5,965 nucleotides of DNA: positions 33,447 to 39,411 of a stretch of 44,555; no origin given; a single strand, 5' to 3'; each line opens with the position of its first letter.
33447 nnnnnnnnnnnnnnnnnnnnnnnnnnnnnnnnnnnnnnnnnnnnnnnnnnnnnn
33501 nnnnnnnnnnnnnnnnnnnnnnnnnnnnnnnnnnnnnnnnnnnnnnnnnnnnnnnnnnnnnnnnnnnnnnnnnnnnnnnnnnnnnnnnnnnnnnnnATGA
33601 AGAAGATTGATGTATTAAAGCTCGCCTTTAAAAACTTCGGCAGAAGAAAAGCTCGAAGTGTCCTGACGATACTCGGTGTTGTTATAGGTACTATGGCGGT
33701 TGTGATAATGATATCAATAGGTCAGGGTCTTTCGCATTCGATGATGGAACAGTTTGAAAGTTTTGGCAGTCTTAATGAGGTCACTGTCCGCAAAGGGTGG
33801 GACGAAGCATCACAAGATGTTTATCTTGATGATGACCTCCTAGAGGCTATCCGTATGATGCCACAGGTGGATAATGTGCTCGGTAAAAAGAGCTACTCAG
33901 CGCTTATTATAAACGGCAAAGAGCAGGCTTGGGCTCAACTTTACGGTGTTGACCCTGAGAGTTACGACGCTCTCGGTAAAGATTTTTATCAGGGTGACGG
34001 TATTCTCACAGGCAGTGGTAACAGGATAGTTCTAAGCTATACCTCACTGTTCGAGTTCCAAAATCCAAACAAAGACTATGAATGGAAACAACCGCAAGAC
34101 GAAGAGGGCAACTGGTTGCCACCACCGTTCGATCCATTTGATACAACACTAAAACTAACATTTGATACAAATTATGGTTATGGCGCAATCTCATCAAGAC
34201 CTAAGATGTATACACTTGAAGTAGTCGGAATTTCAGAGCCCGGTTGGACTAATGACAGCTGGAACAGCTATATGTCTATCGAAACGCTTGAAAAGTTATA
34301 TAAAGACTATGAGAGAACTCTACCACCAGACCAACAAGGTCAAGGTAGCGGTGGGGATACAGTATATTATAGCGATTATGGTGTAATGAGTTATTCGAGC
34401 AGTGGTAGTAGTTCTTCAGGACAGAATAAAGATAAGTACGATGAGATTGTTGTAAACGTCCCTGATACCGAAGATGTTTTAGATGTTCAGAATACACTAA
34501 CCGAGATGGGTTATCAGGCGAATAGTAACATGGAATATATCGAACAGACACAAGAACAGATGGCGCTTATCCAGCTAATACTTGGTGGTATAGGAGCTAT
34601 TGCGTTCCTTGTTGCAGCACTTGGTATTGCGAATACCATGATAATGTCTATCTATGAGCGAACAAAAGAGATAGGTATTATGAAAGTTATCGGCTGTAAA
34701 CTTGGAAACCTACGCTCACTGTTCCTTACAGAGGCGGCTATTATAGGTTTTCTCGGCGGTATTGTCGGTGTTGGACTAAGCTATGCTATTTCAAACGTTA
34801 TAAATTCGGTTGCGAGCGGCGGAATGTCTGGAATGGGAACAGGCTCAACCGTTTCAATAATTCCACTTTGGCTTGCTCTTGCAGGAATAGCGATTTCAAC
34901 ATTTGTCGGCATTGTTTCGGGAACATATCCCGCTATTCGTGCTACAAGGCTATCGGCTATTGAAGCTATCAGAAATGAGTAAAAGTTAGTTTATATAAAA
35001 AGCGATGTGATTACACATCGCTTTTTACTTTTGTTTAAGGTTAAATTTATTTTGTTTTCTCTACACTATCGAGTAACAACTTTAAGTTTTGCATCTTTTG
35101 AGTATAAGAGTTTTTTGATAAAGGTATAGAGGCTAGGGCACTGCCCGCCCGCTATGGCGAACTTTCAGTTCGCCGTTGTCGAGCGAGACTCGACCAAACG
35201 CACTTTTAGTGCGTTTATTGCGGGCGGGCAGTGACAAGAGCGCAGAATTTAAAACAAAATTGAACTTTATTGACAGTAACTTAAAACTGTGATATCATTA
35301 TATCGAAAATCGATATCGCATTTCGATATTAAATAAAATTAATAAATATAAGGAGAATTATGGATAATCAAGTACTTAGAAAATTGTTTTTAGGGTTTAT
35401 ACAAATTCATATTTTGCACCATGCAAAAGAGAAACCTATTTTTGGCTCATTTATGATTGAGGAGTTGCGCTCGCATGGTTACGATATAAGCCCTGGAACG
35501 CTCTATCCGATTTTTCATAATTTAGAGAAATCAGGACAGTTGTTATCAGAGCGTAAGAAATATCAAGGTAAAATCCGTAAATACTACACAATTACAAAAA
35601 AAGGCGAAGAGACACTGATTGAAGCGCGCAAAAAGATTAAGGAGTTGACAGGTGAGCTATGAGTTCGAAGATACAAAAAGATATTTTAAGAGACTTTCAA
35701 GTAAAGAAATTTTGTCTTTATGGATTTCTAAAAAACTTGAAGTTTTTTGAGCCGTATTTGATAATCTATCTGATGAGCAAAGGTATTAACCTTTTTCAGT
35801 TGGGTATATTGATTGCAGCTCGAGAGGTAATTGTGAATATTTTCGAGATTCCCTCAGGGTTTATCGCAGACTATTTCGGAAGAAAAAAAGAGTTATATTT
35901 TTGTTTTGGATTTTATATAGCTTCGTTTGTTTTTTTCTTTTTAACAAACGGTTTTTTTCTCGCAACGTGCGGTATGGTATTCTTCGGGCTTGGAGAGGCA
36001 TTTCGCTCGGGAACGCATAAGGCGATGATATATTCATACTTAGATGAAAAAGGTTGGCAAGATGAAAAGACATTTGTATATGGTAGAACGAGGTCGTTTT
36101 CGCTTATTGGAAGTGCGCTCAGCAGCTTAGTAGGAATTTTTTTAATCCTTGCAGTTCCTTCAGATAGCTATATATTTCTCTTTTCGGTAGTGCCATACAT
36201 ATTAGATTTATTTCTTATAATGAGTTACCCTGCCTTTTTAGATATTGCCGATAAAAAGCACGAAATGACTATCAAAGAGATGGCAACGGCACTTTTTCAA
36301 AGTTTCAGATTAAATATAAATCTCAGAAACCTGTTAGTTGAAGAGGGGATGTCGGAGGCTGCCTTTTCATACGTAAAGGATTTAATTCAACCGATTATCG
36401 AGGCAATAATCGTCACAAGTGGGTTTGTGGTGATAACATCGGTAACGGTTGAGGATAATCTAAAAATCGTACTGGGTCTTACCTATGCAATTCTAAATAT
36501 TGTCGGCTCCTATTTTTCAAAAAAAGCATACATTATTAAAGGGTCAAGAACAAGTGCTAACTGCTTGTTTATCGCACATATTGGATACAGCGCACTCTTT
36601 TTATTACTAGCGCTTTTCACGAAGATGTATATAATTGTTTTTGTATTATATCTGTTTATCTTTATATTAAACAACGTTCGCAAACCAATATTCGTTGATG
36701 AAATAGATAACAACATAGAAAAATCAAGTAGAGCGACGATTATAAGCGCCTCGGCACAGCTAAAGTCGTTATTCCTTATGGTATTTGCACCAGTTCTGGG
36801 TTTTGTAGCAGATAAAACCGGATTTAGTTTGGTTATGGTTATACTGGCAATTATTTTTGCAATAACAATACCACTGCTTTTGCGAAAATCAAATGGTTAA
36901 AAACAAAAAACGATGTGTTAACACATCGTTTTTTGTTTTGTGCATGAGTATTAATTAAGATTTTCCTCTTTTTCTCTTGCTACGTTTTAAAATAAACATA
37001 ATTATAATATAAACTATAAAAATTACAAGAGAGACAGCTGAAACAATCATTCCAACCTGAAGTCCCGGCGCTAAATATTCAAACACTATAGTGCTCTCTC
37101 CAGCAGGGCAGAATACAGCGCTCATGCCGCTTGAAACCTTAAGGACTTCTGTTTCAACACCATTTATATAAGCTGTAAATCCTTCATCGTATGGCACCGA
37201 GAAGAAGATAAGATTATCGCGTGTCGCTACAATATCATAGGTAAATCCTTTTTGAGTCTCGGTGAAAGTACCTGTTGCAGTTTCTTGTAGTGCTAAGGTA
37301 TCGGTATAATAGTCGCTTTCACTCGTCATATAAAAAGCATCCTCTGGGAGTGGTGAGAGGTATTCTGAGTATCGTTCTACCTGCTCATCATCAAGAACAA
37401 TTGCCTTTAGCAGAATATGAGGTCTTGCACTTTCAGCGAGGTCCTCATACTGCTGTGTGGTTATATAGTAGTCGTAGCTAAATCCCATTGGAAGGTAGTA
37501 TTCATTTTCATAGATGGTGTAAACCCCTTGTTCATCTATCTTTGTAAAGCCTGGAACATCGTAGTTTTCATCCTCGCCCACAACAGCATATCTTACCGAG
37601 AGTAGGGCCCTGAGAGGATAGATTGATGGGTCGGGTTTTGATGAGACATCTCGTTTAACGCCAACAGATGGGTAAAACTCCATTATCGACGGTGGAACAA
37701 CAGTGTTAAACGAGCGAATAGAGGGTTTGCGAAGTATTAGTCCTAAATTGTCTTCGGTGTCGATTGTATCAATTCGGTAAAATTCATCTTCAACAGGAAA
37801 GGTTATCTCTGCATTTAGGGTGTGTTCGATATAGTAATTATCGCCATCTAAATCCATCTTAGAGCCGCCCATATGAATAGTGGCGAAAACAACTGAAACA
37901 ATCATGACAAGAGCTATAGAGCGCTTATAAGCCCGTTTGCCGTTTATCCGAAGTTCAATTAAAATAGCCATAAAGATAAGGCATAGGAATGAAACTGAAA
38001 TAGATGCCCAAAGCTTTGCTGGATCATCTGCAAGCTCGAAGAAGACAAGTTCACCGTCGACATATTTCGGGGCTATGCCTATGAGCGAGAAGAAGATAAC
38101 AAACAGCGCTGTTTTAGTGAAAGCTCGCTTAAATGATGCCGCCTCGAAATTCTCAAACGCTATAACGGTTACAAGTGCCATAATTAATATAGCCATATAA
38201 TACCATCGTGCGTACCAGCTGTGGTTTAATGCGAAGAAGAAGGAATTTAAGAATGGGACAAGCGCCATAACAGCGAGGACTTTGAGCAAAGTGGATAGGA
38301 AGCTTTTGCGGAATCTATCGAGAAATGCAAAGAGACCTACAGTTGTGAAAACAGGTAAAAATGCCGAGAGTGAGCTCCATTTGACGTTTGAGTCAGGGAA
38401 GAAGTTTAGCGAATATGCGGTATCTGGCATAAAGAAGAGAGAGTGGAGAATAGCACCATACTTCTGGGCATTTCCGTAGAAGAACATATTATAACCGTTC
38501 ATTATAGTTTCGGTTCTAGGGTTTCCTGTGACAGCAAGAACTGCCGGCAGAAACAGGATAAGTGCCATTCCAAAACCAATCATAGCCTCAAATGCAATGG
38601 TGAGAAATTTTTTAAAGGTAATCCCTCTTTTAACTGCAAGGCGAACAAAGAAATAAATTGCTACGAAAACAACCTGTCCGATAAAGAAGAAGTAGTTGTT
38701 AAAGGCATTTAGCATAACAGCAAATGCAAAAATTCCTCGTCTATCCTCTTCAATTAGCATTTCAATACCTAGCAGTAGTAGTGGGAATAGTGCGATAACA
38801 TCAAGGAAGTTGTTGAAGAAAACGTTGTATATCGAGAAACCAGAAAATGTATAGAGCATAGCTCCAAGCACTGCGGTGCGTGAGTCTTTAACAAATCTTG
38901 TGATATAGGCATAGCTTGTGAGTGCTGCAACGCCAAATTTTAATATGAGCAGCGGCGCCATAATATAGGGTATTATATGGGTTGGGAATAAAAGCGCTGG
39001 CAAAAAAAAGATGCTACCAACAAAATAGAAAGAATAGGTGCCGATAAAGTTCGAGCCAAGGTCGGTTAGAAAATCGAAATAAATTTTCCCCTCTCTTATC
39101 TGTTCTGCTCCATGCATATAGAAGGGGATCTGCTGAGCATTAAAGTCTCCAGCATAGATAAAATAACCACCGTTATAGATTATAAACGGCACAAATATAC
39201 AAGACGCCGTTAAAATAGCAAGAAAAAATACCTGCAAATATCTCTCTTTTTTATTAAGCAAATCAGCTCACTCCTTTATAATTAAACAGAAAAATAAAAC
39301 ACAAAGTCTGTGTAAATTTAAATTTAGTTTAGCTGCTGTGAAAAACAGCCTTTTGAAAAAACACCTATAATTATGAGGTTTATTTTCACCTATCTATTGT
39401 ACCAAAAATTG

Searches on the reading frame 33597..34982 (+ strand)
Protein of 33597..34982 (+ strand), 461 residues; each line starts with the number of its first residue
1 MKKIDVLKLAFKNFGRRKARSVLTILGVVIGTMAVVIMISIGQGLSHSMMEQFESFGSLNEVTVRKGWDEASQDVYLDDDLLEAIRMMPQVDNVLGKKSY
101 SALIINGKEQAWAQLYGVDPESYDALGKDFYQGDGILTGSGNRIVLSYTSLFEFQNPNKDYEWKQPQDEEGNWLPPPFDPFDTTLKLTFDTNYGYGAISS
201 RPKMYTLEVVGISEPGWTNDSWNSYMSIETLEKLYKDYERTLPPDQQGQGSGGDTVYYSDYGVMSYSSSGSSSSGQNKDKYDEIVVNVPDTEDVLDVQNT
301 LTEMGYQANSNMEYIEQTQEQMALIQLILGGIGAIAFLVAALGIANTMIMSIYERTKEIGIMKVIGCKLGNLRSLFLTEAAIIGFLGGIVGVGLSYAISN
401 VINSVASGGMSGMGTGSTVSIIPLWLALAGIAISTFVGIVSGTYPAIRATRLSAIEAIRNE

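Call 13: search_protein_families(library=pfam, proteins=[window:33597-34982:+])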
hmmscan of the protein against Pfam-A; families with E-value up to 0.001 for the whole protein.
window:33597-34982:+ (461 aa): 2 families
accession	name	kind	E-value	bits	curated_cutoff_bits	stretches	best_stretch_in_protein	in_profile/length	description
PF02687.27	FtsX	-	3.7e-18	66.2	25.5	1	332-453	3-119/120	FtsX-like permease C-terminal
PF12704.14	MacB_PCD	-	4.7e-15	56.9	27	1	21-149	1-128/207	MacB-like periplasmic core domain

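Call 42: find_homologous_proteins(query=window:33597-34982:+, max_evalue=1e-30)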
Query window:33597-34982:+ (461 aa): 4127 proteins with E <= 1e-30 among 8000 candidates; the best 120 are listed.
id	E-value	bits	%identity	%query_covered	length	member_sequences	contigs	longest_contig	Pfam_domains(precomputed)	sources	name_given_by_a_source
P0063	0.0e+0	1021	100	100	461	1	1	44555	PF02687.28,PF12704.15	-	-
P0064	1.3e-271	919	89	100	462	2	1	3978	PF02687.28,PF12704.15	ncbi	-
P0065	5.5e-153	528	56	100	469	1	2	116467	PF02687.28,PF12704.15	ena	-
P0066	1.7e-126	441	48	100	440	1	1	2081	PF02687.28,PF12704.15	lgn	-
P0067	8.8e-126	438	47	100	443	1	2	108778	PF02687.28,PF12704.15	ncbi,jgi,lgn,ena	-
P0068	1.4e-123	431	46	100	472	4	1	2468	PF02687.28,PF12704.15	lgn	-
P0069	1.2e-112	395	45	100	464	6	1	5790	PF02687.28,PF12704.15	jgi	-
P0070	2.0e-105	371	44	100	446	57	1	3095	PF02687.28,PF12704.15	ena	-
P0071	2.4e-104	368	44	100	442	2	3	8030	PF02687.28,PF12704.15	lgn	-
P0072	1.4e-103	365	44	100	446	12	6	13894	PF02687.28,PF12704.15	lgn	-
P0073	2.0e-103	365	44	100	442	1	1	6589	PF02687.28,PF12704.15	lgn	-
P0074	9.7e-103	362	43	100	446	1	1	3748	PF02687.28,PF12704.15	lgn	-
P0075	1.2e-102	362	45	100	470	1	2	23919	PF02687.28,PF12704.15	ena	-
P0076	1.7e-102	362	43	100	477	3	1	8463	PF02687.28,PF12704.15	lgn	-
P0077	1.8e-102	361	42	100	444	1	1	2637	PF02687.28,PF12704.15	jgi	-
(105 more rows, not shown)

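Call 43: find_encoding_contigs(protein=P0064, flank=10000, max_places=5)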
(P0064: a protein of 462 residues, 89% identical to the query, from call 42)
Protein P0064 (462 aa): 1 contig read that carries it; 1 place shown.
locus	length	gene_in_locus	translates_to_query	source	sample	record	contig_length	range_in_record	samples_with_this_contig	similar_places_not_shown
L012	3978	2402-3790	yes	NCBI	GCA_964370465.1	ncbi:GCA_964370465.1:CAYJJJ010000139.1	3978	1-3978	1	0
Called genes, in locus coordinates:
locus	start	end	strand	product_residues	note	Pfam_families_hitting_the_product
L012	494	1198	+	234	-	PF00005:ABC_tran, PF13304:AAA_21 (faint)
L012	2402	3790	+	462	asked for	PF12704:MacB_PCD, PF02687:FtsX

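Call 63: find_encoding_contigs(protein=P0063, flank=2000, max_places=5)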
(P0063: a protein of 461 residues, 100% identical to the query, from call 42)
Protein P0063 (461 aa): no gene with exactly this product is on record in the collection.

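Call 78: find_encoding_contigs(protein=P0065, flank=10000, max_places=3)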
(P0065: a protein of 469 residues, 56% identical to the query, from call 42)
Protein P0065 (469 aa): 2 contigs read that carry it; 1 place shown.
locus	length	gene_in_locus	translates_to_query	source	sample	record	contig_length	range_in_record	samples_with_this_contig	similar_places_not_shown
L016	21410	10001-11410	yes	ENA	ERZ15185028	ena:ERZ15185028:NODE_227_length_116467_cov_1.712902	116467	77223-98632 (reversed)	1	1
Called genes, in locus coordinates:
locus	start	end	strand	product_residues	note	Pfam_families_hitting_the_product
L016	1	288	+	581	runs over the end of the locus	PF00270:DEAD, PF04851:ResIII (weak), PF00271:Helicase_C, PF03880:DbpA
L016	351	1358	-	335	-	PF00724:Oxidored_FMN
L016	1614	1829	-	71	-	-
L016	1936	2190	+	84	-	PF13443:HTH_26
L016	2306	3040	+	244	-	PF02353:CMAS, PF08003:Methyltransf_9, PF13489:Methyltransf_23, PF01209:Ubie_methyltran, PF05175:MTS, PF13649:Methyltransf_25, PF13847:Methyltransf_31, PF08241:Methyltransf_11, +2 more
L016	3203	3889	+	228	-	PF03141:Methyltransf_29 (weak), PF13489:Methyltransf_23, PF01209:Ubie_methyltran, PF13847:Methyltransf_31, PF08241:Methyltransf_11, PF08242:Methyltransf_12, PF13649:Methyltransf_25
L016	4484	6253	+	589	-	PF07969:Amidohydro_3 (faint), PF01979:Amidohydro_1, PF13382:Adenine_deam_C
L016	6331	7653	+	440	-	PF00860:Xan_ur_permease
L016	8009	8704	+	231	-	PF00005:ABC_tran, PF13304:AAA_21 (faint)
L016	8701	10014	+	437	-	-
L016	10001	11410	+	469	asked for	PF12704:MacB_PCD, PF02687:FtsX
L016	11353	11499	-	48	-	-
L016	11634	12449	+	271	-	PF00398:RrnaAD, PF08241:Methyltransf_11 (faint), PF13649:Methyltransf_25 (weak)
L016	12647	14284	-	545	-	PF00501:AMP-binding, PF13193:AMP-binding_C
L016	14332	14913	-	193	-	PF13560:HTH_31 (weak), PF01381:HTH_3 (weak), PF07883:Cupin_2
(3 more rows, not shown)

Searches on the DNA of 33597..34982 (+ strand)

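Call 84: search_rna_families(source=L012, start=80, end=320, threshold=evalue, max_evalue=1)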
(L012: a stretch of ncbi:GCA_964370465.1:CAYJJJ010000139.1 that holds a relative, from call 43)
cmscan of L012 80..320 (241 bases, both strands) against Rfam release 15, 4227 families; matches with E-value up to 1: 1.
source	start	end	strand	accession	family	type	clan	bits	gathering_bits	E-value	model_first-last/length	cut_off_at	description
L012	159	231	-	RF02343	ar9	Gene; sRNA;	-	18.2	45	0.81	1-149/149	no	Alphaproteobacterial sRNA ar9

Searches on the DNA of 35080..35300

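Call 82: search_rna_families(source=window, start=35080, end=35300, threshold=evalue, max_evalue=1)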
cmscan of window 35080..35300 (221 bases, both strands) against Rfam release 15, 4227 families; matches with E-value up to 1: 0.
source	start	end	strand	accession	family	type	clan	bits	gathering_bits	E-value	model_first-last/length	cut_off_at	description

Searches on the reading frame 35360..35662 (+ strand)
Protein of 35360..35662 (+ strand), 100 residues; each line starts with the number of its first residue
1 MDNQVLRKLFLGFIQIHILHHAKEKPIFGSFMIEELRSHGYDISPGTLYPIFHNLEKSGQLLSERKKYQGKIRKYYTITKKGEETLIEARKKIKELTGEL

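Call 13: search_protein_families(library=pfam, proteins=[window:35360-35662:+])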
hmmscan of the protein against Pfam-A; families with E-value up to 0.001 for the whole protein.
window:35360-35662:+ (100 aa): 1 family
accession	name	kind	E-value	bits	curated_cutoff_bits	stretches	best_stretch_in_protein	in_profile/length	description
PF03551.20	PadR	-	1.4e-17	63.9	27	1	18-86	1-73/75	Transcriptional regulator PadR-like family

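Call 29: find_encoding_contigs(protein=window:35360-35662:+, flank=10000, max_places=10)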
Protein window:35360-35662:+ (100 aa): no gene with exactly this product is on record in the collection.

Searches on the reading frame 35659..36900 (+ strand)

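Call 13: search_protein_families(library=pfam, proteins=[window:35659-36900:+])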
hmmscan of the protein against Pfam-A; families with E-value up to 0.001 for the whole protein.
window:35659-36900:+ (413 aa): 3 families
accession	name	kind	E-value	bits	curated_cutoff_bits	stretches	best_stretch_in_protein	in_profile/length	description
PF07690.21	MFS_1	-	2.6e-13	50.1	33.4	1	32-361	17-331/347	Major Facilitator Superfamily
PF12832.13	MFS_1_like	-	1.3e-06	28.2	25.2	1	29-336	17-239/373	MFS_1 like family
PF01770.24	Folate_carrier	-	4.3e-05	22.9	27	1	18-188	10-179/412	Reduced folate carrier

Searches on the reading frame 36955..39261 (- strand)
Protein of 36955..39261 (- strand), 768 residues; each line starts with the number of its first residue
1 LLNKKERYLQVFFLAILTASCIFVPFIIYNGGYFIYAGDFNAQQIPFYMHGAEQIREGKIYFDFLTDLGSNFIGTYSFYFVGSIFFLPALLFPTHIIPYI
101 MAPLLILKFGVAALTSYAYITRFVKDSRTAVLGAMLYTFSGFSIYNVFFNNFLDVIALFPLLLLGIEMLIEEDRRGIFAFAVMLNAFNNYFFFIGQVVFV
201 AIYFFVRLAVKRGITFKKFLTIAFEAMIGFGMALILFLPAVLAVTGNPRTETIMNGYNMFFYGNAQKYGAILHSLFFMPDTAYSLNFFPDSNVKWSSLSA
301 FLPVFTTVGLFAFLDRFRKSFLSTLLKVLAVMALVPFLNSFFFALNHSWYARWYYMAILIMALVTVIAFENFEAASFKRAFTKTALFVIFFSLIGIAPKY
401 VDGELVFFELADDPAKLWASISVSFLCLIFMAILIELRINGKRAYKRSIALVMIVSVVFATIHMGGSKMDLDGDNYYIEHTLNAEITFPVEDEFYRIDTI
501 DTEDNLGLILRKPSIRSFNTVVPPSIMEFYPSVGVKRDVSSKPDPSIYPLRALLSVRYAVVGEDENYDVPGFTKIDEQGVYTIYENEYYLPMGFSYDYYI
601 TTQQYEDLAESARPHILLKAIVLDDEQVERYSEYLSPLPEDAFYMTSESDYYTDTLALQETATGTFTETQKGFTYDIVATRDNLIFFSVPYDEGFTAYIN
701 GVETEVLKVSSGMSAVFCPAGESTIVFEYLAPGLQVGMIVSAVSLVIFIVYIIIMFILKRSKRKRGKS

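Call 51: search_protein_families(library=pfam, proteins=[window:36955-39261:-])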
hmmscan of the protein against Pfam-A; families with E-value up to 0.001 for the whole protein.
window:36955-39261:- (768 aa): 1 family
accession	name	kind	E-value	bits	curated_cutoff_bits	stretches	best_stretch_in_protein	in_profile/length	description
PF09586.16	YfhO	-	1e-74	252.9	28.5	2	12-633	2-625/835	Bacterial membrane protein YfhO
